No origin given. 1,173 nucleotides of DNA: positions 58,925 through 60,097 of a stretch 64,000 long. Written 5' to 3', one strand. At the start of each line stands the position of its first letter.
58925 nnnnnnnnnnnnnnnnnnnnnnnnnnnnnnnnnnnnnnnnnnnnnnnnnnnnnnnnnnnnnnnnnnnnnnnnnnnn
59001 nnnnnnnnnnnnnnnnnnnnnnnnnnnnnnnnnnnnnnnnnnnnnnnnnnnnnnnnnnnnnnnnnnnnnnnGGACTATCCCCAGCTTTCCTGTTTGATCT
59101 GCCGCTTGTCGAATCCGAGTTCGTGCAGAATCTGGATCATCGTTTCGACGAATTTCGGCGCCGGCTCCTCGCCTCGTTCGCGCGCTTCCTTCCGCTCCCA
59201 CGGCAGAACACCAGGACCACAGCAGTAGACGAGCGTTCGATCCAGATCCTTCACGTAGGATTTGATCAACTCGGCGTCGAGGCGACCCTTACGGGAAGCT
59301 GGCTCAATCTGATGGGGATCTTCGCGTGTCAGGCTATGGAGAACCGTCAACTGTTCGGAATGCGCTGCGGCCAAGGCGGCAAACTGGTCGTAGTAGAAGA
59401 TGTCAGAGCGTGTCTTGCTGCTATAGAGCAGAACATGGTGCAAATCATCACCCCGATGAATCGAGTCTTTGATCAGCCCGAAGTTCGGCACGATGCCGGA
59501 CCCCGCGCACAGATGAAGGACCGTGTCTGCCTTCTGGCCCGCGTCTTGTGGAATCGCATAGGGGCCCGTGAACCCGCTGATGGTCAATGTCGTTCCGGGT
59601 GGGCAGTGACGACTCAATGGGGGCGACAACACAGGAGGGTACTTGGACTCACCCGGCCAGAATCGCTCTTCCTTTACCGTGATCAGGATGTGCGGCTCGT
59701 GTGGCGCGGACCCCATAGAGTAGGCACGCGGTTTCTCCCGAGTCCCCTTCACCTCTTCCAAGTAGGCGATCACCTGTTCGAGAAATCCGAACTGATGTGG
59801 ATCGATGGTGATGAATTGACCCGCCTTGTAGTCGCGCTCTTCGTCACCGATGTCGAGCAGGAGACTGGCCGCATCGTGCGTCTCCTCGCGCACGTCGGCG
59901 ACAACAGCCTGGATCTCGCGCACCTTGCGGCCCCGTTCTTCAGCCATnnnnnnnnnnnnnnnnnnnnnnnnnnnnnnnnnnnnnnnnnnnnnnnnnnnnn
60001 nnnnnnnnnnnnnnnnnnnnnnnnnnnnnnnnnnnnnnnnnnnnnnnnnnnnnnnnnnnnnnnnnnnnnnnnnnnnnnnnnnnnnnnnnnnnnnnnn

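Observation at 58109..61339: Tightly coupled operon: PA-IL-like lectin, APH-fold kinase, FNR-type reductase, polyprenyl-phosphate GT2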

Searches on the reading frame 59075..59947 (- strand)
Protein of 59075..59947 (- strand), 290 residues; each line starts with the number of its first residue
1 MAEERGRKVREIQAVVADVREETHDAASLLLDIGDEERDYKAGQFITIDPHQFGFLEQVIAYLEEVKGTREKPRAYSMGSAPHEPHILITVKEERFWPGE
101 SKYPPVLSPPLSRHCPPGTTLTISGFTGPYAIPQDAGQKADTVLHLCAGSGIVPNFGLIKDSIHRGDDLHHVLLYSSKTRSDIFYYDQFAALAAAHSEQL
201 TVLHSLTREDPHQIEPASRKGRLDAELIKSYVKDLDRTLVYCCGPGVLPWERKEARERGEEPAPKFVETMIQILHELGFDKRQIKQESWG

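Call 3: search_protein_families(library=pfam, proteins=[window:59075-59947:-], max_evalue=0.01)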
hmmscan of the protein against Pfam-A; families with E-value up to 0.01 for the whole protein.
window:59075-59947:- (290 aa): 1 family
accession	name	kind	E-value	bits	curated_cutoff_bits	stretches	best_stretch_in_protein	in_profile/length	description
PF00175.26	NAD_binding_1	-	2.5e-12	47.8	22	1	146-245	2-100/109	Oxidoreductase NAD-binding domain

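Call 4: search_protein_families(library=ncbifam, proteins=[window:59075-59947:-], max_evalue=0.01)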
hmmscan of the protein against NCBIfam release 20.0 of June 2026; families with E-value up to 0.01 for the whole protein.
window:59075-59947:- (290 aa): 12 families
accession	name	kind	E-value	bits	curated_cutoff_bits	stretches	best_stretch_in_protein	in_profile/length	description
TIGR02160.1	PA_CoA_Oxy5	hypoth_equivalog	6.3e-16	58.1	420.8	1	15-248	5-218/352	1,2-phenylacetyl-CoA epoxidase subunit PaaE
NF009805.0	PRK13289.1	equivalog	1.4e-12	47.3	432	1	15-246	158-367/399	NO-inducible flavohemoprotein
NF007964.0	PRK10684.1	equivalog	3.2e-11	42.8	383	1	63-246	44-212/333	NADH oxidoreductase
NF058606.1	GlBtMonoRdsGbcB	equivalog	4.7e-09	35.6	500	1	45-247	33-223/362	glycine betaine monooxygenase reductase subunit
NF040810.1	BenC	equivalog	8.2e-08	31.8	430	1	10-246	103-305/333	benzoate 1,2-dioxygenase electron transfer component BenC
NF045803.1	MethMoxFADbindMmoC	equivalog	3.3e-06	26.1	500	1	65-248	149-318/343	aromatic/alkene monooxygenase hydroxylase FAD-binding subunit MmoC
TIGR01941.1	nqrF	equivalog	1.7e-05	24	295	1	52-247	185-379/405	NADH:ubiquinone reductase (Na(+)-transporting) subunit F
NF006220.0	PRK08345.1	subfamily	0.00045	19.5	395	1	126-247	98-227/294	cytochrome-c3 hydrogenase subunit gamma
NF000799.0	PRK00054.1-4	equivalog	0.00048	19.3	314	1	124-196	93-162/258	dihydroorotate dehydrogenase electron transfer subunit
NF052252.1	flav_redu_LuxG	exception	0.0016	17.7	340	0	140-250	102-207/232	flavin mononucleotide reductase LuxG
NF004317.0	PRK05713.1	equivalog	0.002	17.4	338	1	111-205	164-256/312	iron-sulfur-binding ferredoxin reductase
NF040830.1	sulfhyd_ShyC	equivalog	0.0073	15.5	600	0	123-208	90-175/288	NAD(P)-dependent hydrogenase/sulfhydrogenase 2 subunit gamma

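Call 5: search_protein_families(library=pfam, proteins=[window:59075-59947:-], max_evalue=10)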
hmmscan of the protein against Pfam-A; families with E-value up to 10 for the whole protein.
window:59075-59947:- (290 aa): 2 families
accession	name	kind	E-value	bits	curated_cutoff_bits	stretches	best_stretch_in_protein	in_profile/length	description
PF00175.26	NAD_binding_1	-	2.5e-12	47.8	22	1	146-245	2-100/109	Oxidoreductase NAD-binding domain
PF08030.17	NAD_binding_6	-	0.32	11.5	22.2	0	141-167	2-28/156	Ferric reductase NAD binding domain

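Call 39: search_solved_structures(query=window:59075-59947:-, max_evalue=0.01)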
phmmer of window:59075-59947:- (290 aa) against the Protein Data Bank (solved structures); distinct sequences matched with E-value up to 0.01: 9.
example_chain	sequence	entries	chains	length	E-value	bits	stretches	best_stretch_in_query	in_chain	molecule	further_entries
4u9u_A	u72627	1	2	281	0.00024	23.9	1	69-247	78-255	Na(+)-translocating NADH-quinone reductase subunit F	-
8ad3_A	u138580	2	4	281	0.00024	23.9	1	69-247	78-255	Na(+)-translocating NADH-quinone reductase subunit F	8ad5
8ad4_A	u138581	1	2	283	0.00025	23.9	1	69-247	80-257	Na(+)-translocating NADH-quinone reductase subunit F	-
4uaj_A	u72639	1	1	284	0.00025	23.9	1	69-247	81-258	Na(+)-translocating NADH-quinone reductase subunit F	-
1cnf_A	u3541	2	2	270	0.00035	23.4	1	139-246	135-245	NITRATE REDUCTASE | NADH-DEPENDENT NITRATE REDUCTASE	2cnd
8a1t_F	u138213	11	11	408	0.00062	22.6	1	70-247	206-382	Na(+)-translocating NADH-quinone reductase subunit F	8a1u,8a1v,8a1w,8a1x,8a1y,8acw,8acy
7xk3_F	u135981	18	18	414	0.00064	22.5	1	70-247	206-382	Na(+)-translocating NADH-quinone reductase subunit F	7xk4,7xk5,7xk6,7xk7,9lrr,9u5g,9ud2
5yly_A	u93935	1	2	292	0.0011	21.7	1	145-245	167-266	Nitrate reductase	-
1cne_A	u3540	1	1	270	0.0046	19.7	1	139-209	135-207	NITRATE REDUCTASE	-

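Call 45: find_homologous_proteins(query=window:59075-59947:-)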
Query window:59075-59947:- (290 aa): 818 proteins with E <= 0.001 among 6275 candidates; the best 120 are listed.
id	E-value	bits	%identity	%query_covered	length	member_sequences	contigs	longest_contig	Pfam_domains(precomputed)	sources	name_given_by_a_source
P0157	1.6e-195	666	100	100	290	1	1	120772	PF00175.27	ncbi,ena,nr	ncbi:MAG: oxidoreductase [Gemmatimonadetes bacterium]|nr:oxidoreductase [Gemmatimonadota bacterium]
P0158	1.0e-193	660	99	100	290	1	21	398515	PF00175.27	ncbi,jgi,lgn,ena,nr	ncbi:MAG: oxidoreductase [Candidatus Latescibacterota bacterium]|nr:oxidoreductase [Candidatus Lates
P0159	2.5e-193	659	99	100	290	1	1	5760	PF00175.27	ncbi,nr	ncbi:MAG: oxidoreductase [Candidatus Latescibacterota bacterium]|nr:oxidoreductase [Candidatus Lates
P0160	3.4e-193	659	99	100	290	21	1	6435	PF00175.27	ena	-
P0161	3.6e-193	659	99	100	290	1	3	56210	PF00175.27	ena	-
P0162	7.5e-193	658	99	100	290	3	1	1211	PF00175.27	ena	-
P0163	9.8e-193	657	99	100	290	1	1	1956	PF00175.27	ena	-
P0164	1.2e-192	657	99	100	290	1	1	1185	PF00175.27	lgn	-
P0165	1.8e-192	656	99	100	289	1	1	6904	PF00175.27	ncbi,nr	ncbi:MAG: oxidoreductase, partial [Candidatus Latescibacterota bacterium]|nr:oxidoreductase [Candida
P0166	8.1e-192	654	98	100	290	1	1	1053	PF00175.27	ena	-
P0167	8.7e-192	654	98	100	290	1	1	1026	PF00175.27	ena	-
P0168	8.7e-192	654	98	100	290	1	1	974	PF00175.27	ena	-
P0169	7.9e-165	566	84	99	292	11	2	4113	PF00175.27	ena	-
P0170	8.2e-165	565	83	100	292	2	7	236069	PF00175.27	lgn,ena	-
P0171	7.6e-164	562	83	100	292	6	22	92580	PF00175.27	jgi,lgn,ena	jgi:3-ketosteroid 9alpha-monooxygenase subunit B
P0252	1.8e-96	341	53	97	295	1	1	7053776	PF00175.27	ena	-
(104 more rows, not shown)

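Call 48: search_protein_families(library=padloc, proteins=[window:59075-59947:-], max_evalue=0.01)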
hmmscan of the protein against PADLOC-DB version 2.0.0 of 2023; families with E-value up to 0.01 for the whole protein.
window:59075-59947:- (290 aa): 0 families

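Call 59: find_encoding_contigs(protein=P0252, flank=7000, max_places=1)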
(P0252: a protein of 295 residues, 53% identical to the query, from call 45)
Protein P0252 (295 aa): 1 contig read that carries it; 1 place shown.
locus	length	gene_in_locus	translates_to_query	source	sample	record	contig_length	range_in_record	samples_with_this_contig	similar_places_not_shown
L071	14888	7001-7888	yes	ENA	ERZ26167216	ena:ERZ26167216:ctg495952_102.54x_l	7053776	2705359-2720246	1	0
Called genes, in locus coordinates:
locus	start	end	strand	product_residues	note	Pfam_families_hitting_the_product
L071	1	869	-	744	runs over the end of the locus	PF00664:ABC_membrane, PF00005:ABC_tran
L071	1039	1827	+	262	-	PF01507:PAPS_reduct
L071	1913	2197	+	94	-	-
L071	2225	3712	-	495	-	PF00884:Sulfatase, PF01663:Phosphodiest (faint), PF02995:DUF229 (faint), PF16347:SGSH_C (weak)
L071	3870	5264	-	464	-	PF21799:MurD-like_N, PF08245:Mur_ligase_M, PF02875:Mur_ligase_C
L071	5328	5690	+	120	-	-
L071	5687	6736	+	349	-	-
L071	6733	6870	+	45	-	-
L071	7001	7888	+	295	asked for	PF00175:NAD_binding_1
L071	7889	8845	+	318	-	PF00535:Glycos_transf_2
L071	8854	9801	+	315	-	PF01118:Semialdhyde_dh, PF22698:Semialdhyde_dhC_1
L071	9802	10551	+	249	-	PF01026:TatD_DNase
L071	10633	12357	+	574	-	PF02563:Poly_export, PF10531:SLBB (weak), PF22461:SLBB_2 (faint), PF10531:SLBB (weak)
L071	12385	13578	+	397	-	PF02706:Wzz, PF13807:GNVR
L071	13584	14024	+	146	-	PF00692:dUTPase, PF22769:DCD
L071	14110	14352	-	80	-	PF02597:ThiS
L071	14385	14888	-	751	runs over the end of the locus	PF01315:Ald_Xan_dh_C, PF02738:MoCoBD_1, PF20256:MoCoBD_2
